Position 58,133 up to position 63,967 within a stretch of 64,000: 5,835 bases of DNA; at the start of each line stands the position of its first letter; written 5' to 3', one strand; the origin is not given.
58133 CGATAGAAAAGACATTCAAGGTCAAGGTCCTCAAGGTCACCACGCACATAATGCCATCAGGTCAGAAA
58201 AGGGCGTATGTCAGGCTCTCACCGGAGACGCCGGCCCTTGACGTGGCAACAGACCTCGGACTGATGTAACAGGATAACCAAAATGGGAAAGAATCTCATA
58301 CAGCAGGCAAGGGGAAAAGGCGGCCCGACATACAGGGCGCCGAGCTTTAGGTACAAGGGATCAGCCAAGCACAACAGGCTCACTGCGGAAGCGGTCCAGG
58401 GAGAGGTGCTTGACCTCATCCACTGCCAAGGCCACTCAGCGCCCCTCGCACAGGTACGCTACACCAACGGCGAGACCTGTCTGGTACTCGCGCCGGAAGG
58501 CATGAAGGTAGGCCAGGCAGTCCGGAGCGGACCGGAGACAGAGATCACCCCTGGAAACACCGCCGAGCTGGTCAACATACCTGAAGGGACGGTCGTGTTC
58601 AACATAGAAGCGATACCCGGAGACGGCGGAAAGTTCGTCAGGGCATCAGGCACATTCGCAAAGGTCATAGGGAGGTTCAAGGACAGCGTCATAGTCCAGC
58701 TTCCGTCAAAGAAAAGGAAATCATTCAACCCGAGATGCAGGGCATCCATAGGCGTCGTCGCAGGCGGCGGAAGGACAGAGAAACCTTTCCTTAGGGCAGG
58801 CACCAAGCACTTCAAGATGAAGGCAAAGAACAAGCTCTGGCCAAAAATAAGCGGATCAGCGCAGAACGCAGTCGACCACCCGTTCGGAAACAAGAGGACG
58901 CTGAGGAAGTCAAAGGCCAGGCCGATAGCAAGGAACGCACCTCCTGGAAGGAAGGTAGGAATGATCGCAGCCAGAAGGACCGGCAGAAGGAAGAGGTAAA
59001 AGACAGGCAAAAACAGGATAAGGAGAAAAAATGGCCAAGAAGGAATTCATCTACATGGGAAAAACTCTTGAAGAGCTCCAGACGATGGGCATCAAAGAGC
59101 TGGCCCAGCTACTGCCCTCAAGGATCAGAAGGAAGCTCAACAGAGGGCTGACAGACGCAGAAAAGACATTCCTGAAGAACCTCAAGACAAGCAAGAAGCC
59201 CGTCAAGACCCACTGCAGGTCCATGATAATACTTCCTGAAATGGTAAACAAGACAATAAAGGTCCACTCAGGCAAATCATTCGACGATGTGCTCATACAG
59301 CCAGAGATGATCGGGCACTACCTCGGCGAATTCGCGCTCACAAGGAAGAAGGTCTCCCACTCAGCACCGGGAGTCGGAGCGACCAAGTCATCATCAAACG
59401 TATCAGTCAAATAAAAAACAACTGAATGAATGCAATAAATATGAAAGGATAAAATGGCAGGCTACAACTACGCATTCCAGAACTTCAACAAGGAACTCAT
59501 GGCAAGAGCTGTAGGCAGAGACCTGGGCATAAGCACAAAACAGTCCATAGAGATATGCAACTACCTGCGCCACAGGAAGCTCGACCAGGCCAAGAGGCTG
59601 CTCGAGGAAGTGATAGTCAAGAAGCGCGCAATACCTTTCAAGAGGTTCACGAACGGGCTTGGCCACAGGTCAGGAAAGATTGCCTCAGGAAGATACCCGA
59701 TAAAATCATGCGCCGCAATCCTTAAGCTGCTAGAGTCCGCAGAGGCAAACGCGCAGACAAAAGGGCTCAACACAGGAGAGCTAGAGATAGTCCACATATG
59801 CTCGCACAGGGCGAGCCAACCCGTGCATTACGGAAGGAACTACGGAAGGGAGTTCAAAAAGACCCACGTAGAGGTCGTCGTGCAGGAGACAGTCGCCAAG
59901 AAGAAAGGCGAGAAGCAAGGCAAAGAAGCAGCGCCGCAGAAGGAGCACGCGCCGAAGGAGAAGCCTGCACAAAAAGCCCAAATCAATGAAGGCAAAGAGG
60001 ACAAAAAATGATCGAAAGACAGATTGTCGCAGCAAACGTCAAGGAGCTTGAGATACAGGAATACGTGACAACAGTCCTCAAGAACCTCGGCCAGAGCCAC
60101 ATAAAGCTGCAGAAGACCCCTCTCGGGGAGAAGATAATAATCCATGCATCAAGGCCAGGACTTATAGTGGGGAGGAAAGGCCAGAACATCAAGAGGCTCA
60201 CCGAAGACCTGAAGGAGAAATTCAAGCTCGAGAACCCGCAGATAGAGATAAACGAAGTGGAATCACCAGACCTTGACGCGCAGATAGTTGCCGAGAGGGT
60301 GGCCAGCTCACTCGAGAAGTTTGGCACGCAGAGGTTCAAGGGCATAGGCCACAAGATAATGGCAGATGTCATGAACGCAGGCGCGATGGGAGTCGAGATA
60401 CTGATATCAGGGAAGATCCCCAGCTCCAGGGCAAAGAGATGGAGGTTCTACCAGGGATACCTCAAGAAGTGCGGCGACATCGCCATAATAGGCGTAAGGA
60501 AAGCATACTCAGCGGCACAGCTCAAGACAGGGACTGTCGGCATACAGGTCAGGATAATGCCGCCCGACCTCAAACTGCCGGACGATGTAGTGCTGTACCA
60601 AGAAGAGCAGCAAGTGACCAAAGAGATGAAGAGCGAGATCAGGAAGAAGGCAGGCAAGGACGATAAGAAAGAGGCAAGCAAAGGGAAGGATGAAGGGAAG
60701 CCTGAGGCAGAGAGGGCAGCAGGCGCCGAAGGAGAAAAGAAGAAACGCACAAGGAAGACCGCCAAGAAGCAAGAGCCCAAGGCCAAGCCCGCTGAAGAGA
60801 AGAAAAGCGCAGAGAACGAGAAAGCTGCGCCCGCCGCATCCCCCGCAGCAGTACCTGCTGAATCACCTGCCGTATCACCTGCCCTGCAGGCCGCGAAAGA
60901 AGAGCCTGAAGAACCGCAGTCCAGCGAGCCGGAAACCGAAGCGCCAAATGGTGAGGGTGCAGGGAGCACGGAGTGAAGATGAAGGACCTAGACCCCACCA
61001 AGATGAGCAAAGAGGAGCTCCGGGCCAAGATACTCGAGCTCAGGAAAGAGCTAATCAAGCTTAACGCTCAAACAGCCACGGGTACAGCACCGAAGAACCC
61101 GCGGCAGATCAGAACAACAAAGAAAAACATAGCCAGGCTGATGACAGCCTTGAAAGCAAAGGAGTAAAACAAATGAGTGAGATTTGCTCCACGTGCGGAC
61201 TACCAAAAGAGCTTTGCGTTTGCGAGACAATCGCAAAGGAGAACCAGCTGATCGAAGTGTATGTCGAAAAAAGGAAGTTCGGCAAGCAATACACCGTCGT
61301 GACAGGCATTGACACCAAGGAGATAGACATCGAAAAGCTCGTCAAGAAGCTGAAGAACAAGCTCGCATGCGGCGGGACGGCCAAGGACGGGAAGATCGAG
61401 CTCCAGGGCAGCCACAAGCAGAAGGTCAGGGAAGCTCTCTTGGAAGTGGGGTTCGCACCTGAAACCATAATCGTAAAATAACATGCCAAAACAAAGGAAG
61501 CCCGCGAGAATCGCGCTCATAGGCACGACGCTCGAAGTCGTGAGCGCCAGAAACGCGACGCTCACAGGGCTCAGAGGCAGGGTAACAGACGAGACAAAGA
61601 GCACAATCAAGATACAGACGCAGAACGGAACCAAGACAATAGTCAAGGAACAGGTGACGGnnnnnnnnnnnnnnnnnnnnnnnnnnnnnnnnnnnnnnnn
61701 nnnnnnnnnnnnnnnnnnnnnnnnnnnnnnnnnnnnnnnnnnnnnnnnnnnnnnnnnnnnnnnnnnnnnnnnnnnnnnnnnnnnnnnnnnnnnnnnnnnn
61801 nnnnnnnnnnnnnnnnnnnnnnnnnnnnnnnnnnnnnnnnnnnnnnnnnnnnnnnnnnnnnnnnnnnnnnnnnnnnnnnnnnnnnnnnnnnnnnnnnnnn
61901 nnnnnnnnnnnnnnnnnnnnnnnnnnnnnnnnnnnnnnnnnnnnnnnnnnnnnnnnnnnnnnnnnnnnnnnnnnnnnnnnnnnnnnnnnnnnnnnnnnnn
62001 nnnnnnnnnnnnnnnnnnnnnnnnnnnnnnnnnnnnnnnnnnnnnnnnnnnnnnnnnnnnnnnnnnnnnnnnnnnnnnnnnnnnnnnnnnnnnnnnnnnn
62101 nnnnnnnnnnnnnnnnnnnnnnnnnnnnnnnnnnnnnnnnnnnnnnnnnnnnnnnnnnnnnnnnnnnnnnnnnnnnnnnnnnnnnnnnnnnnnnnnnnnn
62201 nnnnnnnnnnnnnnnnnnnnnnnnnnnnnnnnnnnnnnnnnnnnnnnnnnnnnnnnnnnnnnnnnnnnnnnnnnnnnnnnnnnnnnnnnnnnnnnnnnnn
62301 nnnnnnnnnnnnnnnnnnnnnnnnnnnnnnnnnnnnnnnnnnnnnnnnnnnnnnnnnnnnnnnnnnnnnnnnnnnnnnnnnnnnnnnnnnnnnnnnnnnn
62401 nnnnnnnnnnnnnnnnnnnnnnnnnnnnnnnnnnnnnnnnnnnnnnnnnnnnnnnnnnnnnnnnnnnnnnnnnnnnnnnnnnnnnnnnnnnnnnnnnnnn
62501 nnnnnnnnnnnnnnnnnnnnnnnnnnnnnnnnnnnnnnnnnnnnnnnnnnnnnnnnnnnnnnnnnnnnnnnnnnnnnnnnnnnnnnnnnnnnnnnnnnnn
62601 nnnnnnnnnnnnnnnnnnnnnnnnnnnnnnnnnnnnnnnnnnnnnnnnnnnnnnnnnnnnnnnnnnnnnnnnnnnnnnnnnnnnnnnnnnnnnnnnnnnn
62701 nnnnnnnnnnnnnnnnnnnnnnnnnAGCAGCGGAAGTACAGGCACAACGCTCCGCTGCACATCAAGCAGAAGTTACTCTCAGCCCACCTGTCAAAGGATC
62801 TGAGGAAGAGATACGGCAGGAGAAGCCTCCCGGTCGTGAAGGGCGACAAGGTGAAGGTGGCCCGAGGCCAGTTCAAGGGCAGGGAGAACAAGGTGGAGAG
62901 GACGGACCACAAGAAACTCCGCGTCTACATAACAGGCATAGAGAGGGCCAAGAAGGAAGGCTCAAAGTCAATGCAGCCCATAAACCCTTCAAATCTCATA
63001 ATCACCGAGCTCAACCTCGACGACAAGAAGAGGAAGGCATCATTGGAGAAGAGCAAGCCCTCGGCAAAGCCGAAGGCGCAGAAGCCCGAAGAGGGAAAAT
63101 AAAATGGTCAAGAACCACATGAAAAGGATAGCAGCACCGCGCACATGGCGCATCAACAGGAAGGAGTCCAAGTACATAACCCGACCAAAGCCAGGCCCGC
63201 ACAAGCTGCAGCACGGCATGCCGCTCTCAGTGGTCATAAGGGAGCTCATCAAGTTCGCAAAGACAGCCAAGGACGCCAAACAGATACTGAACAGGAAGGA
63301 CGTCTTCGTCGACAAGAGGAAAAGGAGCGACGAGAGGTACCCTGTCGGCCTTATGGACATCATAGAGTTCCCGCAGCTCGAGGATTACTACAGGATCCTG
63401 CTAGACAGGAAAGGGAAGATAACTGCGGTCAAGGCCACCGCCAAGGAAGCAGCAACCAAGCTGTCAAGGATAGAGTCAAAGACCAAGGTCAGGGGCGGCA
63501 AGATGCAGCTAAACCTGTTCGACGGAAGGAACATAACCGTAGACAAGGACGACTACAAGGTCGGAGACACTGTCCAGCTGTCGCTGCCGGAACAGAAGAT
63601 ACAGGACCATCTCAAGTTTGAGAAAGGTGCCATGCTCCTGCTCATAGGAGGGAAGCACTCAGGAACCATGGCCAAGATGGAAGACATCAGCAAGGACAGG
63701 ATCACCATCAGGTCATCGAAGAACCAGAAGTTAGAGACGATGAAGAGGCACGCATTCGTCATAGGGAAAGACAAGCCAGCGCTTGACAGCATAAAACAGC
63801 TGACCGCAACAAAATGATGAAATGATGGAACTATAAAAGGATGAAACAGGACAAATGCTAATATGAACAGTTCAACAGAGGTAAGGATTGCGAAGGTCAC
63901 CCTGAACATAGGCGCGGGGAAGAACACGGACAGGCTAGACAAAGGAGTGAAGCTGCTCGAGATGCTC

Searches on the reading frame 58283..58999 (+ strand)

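Call 42: search_protein_families(library=pfam, proteins=[window:58283-58999:+], max_evalue=0.001)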
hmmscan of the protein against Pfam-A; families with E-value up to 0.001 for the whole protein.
window:58283-58999:+ (238 aa): 1 family
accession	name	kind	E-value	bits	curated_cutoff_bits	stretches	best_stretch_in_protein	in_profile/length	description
PF03947.24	Ribosomal_L2_C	-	7.5e-37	126.6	33.7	1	90-212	2-119/126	Ribosomal Proteins L2, C-terminal domain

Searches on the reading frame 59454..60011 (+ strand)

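Call 42: search_protein_families(library=pfam, proteins=[window:59454-60011:+], max_evalue=0.001)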
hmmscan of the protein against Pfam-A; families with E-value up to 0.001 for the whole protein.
window:59454-60011:+ (185 aa): 1 family
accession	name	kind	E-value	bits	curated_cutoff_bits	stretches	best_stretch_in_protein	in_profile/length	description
PF00237.24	Ribosomal_L22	-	6.7e-12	45.9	28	1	19-143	1-103/104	Ribosomal protein L22p/L17e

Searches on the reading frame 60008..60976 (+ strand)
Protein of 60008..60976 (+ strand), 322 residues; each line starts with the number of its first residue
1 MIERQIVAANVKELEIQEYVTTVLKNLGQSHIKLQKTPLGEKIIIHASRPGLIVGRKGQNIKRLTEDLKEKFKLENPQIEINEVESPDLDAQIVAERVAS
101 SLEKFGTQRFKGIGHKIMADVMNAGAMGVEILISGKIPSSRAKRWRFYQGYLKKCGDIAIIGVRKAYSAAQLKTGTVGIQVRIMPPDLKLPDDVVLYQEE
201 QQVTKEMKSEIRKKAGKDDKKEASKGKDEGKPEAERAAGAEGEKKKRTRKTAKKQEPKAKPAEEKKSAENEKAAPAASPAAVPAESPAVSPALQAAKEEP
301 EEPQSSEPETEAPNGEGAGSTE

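Call 42: search_protein_families(library=pfam, proteins=[window:60008-60976:+], max_evalue=0.001)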
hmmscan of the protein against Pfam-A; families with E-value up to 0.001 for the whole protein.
window:60008-60976:+ (322 aa): 2 families
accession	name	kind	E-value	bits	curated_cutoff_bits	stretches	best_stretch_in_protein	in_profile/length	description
PF07650.23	KH_2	-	1.2e-16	60.7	22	1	15-88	1-77/78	KH domain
PF00189.25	Ribosomal_S3_C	-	2.1e-12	47.8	34.1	1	108-183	9-83/83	Ribosomal protein S3, C-terminal domain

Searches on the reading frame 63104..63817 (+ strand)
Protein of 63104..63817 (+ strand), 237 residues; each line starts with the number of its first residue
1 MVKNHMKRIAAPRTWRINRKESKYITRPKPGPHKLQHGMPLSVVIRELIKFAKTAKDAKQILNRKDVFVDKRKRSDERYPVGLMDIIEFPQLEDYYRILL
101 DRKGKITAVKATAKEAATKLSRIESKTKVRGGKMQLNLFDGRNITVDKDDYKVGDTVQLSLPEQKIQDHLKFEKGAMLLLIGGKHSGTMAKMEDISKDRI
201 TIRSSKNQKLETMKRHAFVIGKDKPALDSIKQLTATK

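Call 42: search_protein_families(library=pfam, proteins=[window:63104-63817:+], max_evalue=0.001)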
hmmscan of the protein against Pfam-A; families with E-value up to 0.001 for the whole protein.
window:63104-63817:+ (237 aa): 2 families
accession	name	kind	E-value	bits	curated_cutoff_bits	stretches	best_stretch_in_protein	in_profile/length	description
PF00900.26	Ribosomal_S4e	-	6e-26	90.4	25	1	93-166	2-75/75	Ribosomal family S4e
PF08071.17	RS4NT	-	5.9e-14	52.2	27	1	3-35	4-36/37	RS4NT (NUC023) domain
